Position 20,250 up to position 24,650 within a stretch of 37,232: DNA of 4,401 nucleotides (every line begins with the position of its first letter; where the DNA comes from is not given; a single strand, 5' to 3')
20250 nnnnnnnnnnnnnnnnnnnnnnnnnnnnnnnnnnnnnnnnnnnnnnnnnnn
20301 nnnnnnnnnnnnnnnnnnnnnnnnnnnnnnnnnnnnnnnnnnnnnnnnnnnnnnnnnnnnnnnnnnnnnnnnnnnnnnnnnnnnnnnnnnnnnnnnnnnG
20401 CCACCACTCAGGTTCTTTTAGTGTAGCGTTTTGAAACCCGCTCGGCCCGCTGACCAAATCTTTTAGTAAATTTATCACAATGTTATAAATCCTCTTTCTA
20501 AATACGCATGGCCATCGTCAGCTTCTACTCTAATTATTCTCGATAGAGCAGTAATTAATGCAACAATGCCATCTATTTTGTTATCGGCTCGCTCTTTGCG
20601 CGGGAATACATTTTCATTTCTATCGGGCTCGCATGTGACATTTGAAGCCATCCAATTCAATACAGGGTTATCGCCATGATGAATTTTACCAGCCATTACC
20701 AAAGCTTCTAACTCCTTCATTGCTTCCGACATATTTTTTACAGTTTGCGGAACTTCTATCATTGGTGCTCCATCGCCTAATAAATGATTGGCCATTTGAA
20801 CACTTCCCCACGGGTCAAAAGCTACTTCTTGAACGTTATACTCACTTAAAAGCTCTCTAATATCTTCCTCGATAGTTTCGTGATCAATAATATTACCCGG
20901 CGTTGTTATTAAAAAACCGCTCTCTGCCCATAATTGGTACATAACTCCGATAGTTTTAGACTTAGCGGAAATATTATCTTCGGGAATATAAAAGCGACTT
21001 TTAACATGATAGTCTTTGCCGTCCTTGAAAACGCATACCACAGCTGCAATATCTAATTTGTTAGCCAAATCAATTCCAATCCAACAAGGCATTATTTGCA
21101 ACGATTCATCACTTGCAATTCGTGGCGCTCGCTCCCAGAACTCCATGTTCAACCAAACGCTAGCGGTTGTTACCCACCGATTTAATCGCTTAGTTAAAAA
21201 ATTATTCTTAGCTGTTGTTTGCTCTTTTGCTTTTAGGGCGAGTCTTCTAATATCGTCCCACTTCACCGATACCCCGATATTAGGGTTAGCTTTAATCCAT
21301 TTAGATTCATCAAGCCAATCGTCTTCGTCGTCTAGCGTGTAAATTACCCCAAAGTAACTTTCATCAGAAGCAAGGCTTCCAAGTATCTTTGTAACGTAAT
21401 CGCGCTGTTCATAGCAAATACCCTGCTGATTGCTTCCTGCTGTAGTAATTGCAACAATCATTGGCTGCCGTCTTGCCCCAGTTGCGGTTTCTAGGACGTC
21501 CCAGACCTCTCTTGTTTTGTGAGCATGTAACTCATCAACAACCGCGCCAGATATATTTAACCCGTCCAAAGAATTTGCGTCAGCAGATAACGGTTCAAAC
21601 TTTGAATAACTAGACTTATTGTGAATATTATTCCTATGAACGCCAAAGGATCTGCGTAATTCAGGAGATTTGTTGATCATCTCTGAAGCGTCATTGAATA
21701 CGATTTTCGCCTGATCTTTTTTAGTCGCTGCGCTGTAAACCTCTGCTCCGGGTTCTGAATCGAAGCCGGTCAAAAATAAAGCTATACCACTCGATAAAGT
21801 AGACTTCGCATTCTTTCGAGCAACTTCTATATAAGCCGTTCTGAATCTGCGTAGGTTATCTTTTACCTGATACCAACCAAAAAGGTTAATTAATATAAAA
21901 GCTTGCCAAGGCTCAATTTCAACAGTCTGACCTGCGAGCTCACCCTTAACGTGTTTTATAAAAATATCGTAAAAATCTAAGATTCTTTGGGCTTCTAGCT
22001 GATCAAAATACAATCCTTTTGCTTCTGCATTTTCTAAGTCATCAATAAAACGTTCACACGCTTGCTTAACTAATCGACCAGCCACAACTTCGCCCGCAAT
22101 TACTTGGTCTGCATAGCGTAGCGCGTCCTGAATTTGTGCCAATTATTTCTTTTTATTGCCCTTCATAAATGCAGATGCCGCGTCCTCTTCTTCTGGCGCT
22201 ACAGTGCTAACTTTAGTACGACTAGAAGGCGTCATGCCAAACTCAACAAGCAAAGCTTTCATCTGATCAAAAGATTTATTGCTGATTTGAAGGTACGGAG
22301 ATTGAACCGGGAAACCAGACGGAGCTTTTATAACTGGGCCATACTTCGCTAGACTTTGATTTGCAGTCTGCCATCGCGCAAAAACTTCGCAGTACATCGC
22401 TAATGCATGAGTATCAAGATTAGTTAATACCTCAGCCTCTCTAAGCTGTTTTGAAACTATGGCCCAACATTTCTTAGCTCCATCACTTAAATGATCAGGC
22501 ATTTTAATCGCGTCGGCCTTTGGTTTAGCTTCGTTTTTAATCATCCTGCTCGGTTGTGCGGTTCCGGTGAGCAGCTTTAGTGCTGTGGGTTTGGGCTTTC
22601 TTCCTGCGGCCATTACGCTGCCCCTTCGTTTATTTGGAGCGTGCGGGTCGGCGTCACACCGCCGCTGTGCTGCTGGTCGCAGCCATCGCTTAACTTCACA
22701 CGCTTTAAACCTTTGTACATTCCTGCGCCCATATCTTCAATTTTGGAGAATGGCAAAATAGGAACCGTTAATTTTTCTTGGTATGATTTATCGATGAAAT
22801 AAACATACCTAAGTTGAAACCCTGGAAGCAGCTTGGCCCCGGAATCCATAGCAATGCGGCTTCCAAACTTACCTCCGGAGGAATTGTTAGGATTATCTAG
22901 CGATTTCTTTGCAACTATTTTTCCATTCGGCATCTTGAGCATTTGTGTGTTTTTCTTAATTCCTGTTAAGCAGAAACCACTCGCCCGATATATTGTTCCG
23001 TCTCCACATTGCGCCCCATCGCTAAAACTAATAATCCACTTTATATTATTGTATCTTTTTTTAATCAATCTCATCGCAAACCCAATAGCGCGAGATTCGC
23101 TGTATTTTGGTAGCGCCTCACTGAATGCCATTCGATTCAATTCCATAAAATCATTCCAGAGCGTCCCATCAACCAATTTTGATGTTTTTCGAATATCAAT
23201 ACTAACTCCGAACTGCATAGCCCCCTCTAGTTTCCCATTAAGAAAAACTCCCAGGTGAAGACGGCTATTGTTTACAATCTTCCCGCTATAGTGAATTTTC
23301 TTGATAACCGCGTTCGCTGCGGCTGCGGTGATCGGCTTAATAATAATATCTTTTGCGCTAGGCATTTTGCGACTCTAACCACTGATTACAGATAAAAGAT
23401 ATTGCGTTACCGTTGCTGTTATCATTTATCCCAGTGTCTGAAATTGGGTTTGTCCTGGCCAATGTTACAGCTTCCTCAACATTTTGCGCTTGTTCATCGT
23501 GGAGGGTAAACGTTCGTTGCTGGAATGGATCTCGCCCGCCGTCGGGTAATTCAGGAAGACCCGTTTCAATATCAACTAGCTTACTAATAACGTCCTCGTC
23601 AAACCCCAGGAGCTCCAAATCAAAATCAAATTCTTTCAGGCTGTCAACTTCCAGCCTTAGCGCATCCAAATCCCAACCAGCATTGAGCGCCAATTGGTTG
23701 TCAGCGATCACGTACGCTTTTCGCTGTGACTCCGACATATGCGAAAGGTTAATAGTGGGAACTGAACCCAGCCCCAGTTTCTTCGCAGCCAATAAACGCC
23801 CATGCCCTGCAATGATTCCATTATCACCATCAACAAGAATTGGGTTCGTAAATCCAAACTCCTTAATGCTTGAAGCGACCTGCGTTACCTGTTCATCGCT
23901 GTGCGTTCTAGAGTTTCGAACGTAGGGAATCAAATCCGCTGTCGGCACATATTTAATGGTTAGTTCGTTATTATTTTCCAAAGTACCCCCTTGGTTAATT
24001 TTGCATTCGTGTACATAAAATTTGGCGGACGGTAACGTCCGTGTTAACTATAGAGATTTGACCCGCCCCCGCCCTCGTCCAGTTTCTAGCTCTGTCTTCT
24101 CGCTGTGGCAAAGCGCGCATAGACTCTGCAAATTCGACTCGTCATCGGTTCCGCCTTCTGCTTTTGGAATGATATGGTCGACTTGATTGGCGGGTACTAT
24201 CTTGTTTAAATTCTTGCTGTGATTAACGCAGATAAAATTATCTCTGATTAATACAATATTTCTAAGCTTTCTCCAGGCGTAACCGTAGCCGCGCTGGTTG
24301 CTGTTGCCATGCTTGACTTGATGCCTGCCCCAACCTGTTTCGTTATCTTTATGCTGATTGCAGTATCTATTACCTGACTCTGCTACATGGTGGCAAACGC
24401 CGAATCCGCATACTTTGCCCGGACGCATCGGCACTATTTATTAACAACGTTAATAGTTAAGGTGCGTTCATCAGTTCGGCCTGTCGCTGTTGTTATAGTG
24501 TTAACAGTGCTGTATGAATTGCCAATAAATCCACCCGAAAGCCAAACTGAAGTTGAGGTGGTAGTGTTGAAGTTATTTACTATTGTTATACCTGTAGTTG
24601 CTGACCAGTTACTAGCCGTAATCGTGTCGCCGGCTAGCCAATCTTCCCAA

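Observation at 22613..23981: ParB/Srx-domain protein lacking its usual methylase, coupled to a Mom-like GNAT-fold gene directly upstream of terminase: candidate DNA hypermodification module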

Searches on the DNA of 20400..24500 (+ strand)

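Call 7: search_dna_similar(query=window:20400-24500:+, collection=phages, mode=near, max_rows=20)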
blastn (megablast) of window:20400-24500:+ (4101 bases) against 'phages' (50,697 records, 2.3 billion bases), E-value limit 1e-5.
No match.

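Call 113: search_rna_families(source=window, start=22300, end=23000, threshold=evalue, max_evalue=1, show_alignments=3)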
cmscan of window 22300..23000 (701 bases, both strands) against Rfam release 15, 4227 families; matches with E-value up to 1: 0.
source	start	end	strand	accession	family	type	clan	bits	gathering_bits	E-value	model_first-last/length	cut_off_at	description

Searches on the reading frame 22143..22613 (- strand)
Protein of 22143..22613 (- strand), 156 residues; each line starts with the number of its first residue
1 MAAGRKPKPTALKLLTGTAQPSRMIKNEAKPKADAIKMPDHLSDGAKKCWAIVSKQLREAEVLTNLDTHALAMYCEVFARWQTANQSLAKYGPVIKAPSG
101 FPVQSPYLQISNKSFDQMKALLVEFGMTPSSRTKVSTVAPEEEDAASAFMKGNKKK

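Call 3: search_protein_families(library=pfam, proteins=[window:22143-22613:-], max_evalue=1)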
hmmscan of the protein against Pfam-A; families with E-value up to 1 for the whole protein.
window:22143-22613:- (156 aa): 2 families
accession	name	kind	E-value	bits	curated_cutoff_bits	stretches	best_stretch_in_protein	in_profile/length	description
PF05119.17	Terminase_4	-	1.5e-26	93.1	24.7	1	46-141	1-97/98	Phage terminase, small subunit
PF17388.7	GP24_25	-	0.086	13.7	27.4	1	35-86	70-120/124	Mycobacteriophage tail assembly protein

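Call 4: search_protein_families(library=phrogs, proteins=[window:22143-22613:-], max_evalue=0.01)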
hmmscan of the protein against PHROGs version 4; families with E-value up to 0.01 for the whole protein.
window:22143-22613:- (156 aa): 4 families
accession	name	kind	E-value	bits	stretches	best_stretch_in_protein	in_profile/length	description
phrog_83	-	head and packaging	5.9e-46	157.9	1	2-155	41-204/246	terminase small subunit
phrog_20620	-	head and packaging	3.3e-14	54.1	1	70-141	3-74/89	terminase small subunit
phrog_361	-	head and packaging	0.00015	23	1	53-143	14-110/129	terminase small subunit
phrog_34315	-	unknown function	0.0027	18.6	1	56-113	13-70/106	-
